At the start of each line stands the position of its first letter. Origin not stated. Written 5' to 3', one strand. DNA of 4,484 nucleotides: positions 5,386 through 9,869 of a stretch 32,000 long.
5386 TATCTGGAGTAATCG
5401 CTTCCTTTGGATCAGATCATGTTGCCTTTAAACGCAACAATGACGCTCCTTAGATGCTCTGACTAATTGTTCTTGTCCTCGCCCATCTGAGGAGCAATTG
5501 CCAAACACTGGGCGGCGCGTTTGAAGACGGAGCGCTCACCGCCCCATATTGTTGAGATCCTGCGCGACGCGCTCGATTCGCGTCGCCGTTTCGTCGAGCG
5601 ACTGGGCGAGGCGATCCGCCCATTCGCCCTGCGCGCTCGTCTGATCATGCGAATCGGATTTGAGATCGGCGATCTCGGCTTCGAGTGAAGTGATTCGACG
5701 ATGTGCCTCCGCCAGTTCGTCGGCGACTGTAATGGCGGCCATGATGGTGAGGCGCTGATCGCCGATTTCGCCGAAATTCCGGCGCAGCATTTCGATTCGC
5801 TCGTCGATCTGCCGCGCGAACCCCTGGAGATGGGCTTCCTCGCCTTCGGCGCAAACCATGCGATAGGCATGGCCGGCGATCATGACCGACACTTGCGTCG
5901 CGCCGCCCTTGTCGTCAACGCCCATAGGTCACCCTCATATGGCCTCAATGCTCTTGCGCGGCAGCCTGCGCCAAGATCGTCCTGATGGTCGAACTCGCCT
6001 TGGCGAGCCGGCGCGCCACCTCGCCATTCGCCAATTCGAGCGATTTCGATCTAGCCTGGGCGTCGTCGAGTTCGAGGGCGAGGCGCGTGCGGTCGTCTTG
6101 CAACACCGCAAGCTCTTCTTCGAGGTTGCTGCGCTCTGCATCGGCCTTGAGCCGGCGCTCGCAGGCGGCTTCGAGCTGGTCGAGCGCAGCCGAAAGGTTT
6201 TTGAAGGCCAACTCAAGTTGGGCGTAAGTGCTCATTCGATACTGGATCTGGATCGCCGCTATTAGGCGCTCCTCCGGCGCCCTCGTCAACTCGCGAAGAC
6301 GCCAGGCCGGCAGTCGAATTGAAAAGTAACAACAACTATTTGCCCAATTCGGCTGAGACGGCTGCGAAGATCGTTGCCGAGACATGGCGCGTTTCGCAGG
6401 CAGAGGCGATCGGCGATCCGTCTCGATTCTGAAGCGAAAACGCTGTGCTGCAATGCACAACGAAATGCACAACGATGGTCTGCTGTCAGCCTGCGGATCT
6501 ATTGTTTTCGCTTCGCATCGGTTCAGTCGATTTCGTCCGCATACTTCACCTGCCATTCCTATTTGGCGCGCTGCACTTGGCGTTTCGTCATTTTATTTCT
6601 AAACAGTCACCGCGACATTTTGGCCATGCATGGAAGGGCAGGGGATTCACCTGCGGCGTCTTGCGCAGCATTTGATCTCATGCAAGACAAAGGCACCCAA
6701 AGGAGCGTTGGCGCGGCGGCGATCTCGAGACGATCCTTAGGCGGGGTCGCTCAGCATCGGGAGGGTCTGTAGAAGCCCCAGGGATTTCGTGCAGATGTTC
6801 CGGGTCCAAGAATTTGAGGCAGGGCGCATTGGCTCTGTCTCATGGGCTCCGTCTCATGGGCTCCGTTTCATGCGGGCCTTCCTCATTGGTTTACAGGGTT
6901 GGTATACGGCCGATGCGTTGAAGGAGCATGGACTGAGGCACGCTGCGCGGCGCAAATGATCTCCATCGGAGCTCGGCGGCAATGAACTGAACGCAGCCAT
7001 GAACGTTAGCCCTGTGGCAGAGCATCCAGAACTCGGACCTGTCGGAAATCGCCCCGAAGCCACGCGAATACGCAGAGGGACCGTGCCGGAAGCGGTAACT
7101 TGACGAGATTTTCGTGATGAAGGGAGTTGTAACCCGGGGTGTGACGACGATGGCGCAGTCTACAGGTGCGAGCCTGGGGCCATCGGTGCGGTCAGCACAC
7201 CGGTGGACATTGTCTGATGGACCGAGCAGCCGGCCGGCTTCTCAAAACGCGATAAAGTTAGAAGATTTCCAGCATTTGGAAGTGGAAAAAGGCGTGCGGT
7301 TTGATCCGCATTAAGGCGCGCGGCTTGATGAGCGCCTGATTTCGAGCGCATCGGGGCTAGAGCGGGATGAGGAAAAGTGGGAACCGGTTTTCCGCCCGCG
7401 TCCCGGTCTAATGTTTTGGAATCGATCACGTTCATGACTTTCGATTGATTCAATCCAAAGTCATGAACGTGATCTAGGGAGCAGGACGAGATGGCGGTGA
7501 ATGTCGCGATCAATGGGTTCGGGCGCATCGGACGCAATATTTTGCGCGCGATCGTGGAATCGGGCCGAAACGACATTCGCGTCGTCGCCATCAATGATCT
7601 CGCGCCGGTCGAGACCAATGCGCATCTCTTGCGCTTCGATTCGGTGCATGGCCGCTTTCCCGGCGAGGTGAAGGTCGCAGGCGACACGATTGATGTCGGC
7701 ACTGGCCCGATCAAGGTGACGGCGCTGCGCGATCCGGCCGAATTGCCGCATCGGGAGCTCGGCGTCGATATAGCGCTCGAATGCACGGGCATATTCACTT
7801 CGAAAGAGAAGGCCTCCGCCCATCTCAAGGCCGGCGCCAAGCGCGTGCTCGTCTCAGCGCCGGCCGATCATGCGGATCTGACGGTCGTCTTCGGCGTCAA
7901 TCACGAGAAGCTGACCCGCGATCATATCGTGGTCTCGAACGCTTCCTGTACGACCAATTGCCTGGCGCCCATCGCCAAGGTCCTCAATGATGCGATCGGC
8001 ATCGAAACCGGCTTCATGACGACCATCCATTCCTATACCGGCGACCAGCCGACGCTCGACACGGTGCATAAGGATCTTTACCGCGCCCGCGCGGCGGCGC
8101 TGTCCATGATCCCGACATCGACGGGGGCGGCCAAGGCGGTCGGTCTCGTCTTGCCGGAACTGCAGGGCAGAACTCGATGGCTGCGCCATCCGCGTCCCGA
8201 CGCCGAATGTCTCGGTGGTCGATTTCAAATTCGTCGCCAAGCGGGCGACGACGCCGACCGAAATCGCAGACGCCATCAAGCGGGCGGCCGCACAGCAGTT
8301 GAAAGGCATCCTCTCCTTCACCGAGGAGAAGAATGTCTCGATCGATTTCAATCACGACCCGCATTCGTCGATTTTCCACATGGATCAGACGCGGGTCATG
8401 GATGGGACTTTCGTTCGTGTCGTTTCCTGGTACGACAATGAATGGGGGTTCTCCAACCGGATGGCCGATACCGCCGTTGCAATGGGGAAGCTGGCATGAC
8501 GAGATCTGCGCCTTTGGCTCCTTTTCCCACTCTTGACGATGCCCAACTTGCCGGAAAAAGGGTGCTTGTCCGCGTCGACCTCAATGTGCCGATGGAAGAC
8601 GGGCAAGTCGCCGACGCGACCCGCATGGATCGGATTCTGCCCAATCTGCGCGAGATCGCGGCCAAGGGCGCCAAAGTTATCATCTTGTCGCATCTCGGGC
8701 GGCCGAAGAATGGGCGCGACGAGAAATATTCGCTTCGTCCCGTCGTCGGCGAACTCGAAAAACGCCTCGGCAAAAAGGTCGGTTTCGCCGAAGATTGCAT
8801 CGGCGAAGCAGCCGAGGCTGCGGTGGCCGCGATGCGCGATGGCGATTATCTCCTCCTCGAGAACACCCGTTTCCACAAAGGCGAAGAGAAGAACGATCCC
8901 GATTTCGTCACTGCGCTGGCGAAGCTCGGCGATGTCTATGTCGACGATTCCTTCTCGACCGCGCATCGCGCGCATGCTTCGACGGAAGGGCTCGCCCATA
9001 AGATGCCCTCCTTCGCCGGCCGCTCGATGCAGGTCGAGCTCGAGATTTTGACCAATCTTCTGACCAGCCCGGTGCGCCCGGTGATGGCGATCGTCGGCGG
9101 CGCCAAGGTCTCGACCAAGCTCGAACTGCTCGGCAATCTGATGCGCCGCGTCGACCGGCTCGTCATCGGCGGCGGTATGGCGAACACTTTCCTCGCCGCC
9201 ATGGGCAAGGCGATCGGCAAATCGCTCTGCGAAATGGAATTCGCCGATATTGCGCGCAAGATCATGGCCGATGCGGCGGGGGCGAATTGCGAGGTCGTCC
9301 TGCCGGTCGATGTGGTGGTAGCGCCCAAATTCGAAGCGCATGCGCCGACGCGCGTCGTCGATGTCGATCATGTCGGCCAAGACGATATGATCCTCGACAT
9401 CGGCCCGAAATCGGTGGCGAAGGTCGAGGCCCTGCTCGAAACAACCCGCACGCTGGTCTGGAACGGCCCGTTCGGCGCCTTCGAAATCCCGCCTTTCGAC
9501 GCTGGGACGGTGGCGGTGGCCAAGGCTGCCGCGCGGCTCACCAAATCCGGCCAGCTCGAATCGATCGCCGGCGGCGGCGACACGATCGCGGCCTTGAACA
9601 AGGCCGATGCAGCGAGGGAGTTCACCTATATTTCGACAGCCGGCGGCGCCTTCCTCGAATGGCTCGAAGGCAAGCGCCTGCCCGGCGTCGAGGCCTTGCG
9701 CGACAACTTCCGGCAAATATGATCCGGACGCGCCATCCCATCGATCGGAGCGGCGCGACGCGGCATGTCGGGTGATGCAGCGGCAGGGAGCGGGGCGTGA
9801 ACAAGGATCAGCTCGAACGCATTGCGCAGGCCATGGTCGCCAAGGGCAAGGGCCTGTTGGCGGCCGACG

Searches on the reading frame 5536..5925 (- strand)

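Call 5: search_protein_families(library=pfam, proteins=[window:5536-5925:-], max_evalue=0.01)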
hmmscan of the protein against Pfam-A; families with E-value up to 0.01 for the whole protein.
window:5536-5925:- (129 aa): 2 families
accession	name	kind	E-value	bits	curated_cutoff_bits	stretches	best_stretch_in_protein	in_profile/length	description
PF05164.18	ZapA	-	1.3e-21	77.1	23.8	1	12-122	1-86/88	Cell division protein ZapA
PF16740.10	SKA2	-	0.0018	18.5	30.1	1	69-122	38-91/110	Spindle and kinetochore-associated protein 2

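Call 6: search_protein_families(library=ncbifam, proteins=[window:5536-5925:-], max_evalue=0.01)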
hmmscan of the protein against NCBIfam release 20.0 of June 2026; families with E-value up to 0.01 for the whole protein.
window:5536-5925:- (129 aa): 5 families
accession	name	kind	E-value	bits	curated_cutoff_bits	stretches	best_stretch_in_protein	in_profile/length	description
NF010724.0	PRK14126.1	equivalog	0.00011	21.9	80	1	6-84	3-80/87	cell division protein ZapA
NF008209.0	PRK10972.1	equivalog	0.0019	18.3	96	1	11-79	5-73/109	cell division protein ZapA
NF045487.1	ASRP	equivalog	0.0048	15.5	300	1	66-124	187-438/593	archaea-specific SMC-related protein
NF047515.1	SpiroCoCo_C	equivalog_domain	0.0069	15.6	125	0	40-127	95-178/313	SpiroCoCo family coiled-coil protein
NF008338.0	PRK11124.1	equivalog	0.0087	15.6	369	1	39-111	72-143/242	arginine ABC transporter ATP-binding protein ArtP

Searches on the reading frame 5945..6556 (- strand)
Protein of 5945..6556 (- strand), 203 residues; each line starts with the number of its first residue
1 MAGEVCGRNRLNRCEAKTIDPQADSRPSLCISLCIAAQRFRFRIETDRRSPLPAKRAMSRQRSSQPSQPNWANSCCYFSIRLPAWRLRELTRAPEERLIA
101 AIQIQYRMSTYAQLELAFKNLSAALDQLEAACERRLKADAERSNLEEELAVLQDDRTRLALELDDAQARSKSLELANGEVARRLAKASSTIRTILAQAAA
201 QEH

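Call 5: search_protein_families(library=pfam, proteins=[window:5945-6556:-], max_evalue=0.01)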
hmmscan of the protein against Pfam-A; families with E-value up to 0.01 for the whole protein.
window:5945-6556:- (203 aa): 1 family
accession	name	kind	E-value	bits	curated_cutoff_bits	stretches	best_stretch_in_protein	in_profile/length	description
PF13747.11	DUF4164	-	7.2e-23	81.3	27.2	1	113-196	5-88/89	Domain of unknown function (DUF4164)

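Call 6: search_protein_families(library=ncbifam, proteins=[window:5945-6556:-], max_evalue=0.01)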
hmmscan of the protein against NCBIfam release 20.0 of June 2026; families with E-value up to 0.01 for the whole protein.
window:5945-6556:- (203 aa): 0 families

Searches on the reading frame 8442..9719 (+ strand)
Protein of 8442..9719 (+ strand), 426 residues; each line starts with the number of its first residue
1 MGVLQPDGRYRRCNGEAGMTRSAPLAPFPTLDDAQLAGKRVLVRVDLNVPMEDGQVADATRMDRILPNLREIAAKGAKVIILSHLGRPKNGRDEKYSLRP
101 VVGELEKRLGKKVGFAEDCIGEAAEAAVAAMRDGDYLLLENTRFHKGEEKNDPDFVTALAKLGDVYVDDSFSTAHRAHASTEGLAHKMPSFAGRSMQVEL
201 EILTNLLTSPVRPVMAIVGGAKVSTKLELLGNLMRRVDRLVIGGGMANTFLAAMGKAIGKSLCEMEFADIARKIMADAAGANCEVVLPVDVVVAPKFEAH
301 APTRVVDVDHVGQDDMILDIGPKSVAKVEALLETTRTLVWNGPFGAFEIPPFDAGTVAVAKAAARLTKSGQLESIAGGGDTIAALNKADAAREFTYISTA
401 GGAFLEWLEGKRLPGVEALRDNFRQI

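Call 61: list_cluster_members(proteins=[P0001, window:8442-9719:+, window:9797-10816:+, window:1734-2003:+, window:2572-3183:-, window:4747-5394:+, window:5539-5925:-])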
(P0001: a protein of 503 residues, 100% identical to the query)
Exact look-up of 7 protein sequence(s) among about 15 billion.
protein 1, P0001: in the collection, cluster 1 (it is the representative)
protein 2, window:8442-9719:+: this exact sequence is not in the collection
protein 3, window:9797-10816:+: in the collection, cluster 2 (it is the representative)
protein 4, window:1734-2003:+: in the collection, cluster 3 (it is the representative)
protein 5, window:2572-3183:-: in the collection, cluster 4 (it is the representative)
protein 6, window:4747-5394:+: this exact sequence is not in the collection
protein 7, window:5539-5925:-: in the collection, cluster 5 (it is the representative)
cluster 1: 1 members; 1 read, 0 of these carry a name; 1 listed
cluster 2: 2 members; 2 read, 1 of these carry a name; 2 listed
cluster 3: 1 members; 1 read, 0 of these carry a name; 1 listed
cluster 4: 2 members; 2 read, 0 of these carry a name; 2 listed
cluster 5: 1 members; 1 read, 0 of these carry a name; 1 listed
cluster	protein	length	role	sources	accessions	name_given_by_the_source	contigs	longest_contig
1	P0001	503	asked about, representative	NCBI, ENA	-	-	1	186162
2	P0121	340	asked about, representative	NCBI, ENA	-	-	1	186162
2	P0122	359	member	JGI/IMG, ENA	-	fructose-bisphosphate aldolase class I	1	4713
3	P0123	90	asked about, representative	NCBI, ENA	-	-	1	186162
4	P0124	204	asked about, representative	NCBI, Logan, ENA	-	-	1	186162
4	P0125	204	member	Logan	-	-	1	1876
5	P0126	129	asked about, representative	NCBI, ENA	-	-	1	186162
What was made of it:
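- Tried and rejected: Cluster look-ups gave no organism name (call 61).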
